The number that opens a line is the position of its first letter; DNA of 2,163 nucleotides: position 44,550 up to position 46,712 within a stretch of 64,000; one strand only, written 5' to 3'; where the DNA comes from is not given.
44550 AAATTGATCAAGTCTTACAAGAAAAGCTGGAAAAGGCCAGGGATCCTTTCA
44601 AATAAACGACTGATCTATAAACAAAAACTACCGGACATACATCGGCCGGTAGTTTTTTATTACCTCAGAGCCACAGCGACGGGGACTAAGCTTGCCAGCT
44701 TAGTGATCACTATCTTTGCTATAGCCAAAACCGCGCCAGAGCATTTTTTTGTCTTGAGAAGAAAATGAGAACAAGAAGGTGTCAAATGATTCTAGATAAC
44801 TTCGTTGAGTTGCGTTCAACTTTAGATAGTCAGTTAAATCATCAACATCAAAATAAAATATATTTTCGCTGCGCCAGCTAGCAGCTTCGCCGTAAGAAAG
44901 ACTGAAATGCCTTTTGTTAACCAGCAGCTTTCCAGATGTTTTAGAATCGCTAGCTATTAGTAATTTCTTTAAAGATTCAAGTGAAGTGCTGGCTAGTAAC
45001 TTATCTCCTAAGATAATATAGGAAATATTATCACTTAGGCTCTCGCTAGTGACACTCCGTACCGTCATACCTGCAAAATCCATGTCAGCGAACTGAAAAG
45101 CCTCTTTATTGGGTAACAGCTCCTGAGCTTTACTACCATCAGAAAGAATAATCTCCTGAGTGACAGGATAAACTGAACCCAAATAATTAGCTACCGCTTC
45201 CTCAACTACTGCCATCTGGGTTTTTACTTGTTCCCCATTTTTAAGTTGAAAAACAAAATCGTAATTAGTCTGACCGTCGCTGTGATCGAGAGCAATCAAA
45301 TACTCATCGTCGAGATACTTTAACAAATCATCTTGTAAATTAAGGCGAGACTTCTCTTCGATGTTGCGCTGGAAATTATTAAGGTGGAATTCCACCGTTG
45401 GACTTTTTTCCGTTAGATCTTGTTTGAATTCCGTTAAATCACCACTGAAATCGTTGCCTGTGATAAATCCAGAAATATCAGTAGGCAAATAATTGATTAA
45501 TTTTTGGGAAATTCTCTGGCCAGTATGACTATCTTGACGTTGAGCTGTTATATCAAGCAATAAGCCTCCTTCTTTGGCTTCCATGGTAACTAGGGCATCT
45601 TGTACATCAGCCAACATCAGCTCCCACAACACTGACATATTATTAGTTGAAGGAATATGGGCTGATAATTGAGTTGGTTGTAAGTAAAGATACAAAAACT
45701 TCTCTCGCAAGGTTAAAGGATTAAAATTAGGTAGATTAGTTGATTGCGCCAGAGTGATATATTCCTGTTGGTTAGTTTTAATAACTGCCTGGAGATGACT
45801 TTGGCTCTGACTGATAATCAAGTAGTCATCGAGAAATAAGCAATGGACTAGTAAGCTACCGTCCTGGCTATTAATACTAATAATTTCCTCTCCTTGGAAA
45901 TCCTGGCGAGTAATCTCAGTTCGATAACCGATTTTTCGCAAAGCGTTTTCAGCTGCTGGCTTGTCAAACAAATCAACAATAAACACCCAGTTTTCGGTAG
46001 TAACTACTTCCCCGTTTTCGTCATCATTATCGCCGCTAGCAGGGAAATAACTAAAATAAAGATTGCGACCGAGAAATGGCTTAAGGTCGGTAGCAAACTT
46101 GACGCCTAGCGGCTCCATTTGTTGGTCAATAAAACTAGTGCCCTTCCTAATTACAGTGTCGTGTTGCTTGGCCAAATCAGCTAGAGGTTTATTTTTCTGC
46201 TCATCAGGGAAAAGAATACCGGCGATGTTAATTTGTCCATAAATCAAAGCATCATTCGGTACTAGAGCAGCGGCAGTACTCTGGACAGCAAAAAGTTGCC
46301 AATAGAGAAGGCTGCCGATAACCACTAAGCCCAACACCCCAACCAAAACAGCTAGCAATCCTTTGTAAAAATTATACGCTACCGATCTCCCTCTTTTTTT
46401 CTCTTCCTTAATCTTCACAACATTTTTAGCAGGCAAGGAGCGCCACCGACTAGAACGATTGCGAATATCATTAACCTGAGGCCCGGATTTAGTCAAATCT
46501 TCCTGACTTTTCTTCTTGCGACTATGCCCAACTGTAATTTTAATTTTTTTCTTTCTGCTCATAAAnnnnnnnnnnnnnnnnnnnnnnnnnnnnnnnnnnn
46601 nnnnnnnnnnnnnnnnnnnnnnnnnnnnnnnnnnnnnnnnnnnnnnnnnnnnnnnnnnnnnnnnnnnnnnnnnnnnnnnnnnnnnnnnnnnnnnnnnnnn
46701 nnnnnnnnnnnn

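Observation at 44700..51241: Tight minus-strand operon rpsO - NYN RNase-like gene - pnp - two paralogous large membrane-anchored proteins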

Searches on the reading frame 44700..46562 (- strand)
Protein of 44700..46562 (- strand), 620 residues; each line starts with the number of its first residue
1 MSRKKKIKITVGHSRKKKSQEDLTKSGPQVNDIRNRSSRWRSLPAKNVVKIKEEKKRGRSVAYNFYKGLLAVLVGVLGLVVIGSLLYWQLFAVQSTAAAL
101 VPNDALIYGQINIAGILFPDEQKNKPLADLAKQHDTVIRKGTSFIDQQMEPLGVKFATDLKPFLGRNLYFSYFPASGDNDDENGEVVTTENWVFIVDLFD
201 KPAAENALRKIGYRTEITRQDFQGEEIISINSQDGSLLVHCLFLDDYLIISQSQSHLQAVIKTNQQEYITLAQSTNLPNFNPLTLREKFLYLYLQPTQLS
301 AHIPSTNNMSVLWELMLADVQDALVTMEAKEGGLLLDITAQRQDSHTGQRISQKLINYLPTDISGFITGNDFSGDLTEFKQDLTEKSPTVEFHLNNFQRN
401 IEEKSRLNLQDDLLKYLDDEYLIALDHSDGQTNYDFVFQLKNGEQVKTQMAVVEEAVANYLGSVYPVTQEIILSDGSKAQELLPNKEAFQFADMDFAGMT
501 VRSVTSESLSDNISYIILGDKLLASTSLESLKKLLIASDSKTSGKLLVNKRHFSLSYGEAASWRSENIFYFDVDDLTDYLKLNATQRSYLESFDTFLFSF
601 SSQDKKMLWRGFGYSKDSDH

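Call 3: search_protein_families(library=pfam, proteins=[window:44700-46562:-], max_evalue=0.1)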
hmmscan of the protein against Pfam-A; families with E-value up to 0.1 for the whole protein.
window:44700-46562:- (620 aa): 2 families
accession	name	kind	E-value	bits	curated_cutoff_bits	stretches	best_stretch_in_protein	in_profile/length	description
PF11832.13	DUF3352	-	5.6e-31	108.2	26.8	1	73-455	5-396/536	Protein of unknown function (DUF3352)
PF07753.16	DUF1609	-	0.06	13.3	25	1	9-62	13-69/227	Protein of unknown function (DUF1609)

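Call 4: search_protein_families(library=ncbifam, proteins=[window:44700-46562:-], max_evalue=0.1)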
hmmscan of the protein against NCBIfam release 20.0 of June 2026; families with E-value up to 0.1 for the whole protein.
window:44700-46562:- (620 aa): 0 families

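Call 80: predict_structure(alignment_id=A4)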
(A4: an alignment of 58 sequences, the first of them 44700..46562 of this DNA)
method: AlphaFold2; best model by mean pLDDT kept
length: 620 residues; sequences in the alignment: 58
mean_pLDDT: 87.3   pTM: 0.81
mean pLDDT of the five models: 87.3, 85.4, 84.8, 84.4, 83.5
residues with pLDDT >= 90: 419; 70-90: 126; 50-70: 30; < 50: 45
segments of 3 or more residues with pLDDT < 50: 1-3, 11-32, 34-49, 53-55
pLDDT, mean of each block of 10 residues (from residue 1): 50 43 42 43 47 53 89 97 89 78 96 90 87 86 91 92 95 81 76 96 94 94 97 91 97 96 96 82 78 93 80 83 94 95 87 95 97 93 87 93 95 95 94 97 95 97 96 97 96 96 94 95 97 93 88 95 92 95 92 95 93 82
secondary structure, 60 per line:
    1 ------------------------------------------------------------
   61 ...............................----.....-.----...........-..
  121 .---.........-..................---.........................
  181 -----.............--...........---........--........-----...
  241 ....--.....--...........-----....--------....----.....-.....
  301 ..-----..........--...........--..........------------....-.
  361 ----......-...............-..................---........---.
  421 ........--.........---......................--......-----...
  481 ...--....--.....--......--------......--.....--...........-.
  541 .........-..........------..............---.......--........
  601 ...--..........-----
elements in order: H61-91 H96-100 E107-112 H113-117 H125-133 H135-152 H156-163 E164-180 E186-198 H201-211 E215-222 E225-232 E238-244 E247-251 H254-264 H282-285 E290-294 H296-302 H308-317 E320-330 E333-342 H355-358 E365-370 H372-386 H388-405 H409-416 E420-428 E431-439 H443-464 E467-472 E478-483 H486-489 E492-496 E499-504 E513-518 E521-525 H528-538 H540-545 H551-560 E567-572 H573-580 H584-590 E593-603 E606-615

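Call 83: fold_search(model_id=the predicted structure, library=pdb)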
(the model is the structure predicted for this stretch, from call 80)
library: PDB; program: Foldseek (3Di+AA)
matches with E <= 10: 668; with E <= 0.001: 4
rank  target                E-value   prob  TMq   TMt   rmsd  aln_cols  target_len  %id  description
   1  3k8j                  3.5e-04  1.00  0.19  0.41   9.3       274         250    9  Structure of crystal form III of TP0453 (released 2010-10-27)
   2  3k8i                  4.2e-04  1.00  0.20  0.45   7.7       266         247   10  Structure of crystal form IV of TP0453 (released 2010-10-27)
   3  3k8g_A                4.9e-04  1.00  0.22  0.48   6.3       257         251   11  Structure of crystal form I of TP0453 (released 2010-10-27)
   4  3k8h_A                6.1e-04  1.00  0.22  0.48   7.2       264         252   11  Structure of crystal form I of TP0453 (released 2010-10-27)
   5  3k8h_B                2.4e-03  1.00  0.19  0.41   9.5       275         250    8  Structure of crystal form I of TP0453 (released 2010-10-27)
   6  7cu8_A                9.2e-03  0.92  0.11  0.26  10.5       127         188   12  Crystal structure of the soluble domain of TiME protein from Mycobacterium tuberculosis (released 2021-08-25)
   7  8daz_C                1.4e-02  0.13  0.09  0.13  24.9       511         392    8  Crystal structure of DMATS1 prenyltransferase in complex with L-Trp and GSPP (released 2022-09-28)
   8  7cu8_D                1.7e-02  0.85  0.12  0.27  10.8       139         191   12  Crystal structure of the soluble domain of TiME protein from Mycobacterium tuberculosis (released 2021-08-25)
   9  7cu8_E                2.2e-02  0.84  0.11  0.26  10.6       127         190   12  Crystal structure of the soluble domain of TiME protein from Mycobacterium tuberculosis (released 2021-08-25)
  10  7cu9_B                2.8e-02  0.75  0.11  0.26  11.1       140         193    8  Crystal structure of the soluble domain of TiME protein from Mycobacterium smegmatis (released 2021-08-25)
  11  8fs7_H                3.9e-02  0.05  0.07  0.11  25.3       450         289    7  Structure of S. cerevisiae Rad24-RFC loading the 9-1-1 clamp onto a 10-nt gapped DNA in step 5 (closed 9-1-1 and stabl (released 2023-06-14)
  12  7cu9_A                4.6e-02  0.69  0.11  0.25  10.6       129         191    8  Crystal structure of the soluble domain of TiME protein from Mycobacterium smegmatis (released 2021-08-25)
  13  9kzc_B                6.0e-02  0.08  0.07  0.11  27.5       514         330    7  Cryo-EM structure of the LGI1 LRR-LGI1 EPTP-ADAM22 ECD complex (released 2025-06-25)
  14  1c8o_A                6.7e-02  0.07  0.07  0.12  24.6       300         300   10  2.9 A STRUCTURE OF CLEAVED VIRAL SERPIN CRMA (released 2000-09-06)
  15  9van_A                6.7e-02  0.03  0.07  0.05  42.2       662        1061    8  Cryo-EM structure of human full length KICSTOR complex (state 2) (released 2025-11-12)
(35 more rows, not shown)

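Call 95: search_protein_families(library=padloc, proteins=[window:44700-46562:-], max_evalue=0.01)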
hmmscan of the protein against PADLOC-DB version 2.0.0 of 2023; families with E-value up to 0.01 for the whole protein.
window:44700-46562:- (620 aa): 1 family
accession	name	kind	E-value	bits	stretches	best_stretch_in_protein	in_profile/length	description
PDLC03169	Specificity_I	-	0.006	14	0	221-326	263-368/461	Type I specificity subunit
